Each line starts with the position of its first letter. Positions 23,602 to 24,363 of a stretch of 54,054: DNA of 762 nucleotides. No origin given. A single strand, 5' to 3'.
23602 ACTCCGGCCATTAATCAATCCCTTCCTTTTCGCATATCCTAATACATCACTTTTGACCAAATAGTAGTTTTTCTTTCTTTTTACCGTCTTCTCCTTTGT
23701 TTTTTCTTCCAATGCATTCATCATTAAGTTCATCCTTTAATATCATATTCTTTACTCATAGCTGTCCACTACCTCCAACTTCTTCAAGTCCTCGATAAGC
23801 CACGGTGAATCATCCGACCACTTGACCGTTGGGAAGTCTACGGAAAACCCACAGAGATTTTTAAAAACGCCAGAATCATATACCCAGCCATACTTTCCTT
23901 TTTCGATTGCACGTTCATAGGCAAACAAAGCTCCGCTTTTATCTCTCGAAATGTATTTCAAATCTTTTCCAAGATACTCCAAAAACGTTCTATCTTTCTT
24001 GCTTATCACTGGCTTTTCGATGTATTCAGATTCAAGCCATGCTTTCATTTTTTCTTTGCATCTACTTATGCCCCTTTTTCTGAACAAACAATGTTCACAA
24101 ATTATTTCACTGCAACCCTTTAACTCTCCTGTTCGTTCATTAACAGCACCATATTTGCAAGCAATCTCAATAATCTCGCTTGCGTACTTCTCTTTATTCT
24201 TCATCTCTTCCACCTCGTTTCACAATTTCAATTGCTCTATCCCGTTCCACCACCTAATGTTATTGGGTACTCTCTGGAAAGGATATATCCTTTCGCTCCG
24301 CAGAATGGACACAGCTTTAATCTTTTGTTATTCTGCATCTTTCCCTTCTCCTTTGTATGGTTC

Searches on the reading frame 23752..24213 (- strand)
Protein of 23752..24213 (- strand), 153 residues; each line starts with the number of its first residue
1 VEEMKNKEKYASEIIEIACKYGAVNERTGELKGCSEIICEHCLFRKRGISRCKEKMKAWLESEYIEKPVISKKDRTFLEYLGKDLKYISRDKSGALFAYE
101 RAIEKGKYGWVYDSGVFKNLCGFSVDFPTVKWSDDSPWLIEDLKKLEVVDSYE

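Call 67: search_protein_families(library=phrogs, proteins=[window:23752-24213:-], max_evalue=0.001)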
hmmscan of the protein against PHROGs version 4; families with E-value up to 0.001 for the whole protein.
window:23752-24213:- (153 aa): 1 family
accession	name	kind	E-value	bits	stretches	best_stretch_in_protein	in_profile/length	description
phrog_22292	-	unknown function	1.8e-31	110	1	4-150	1-150/155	-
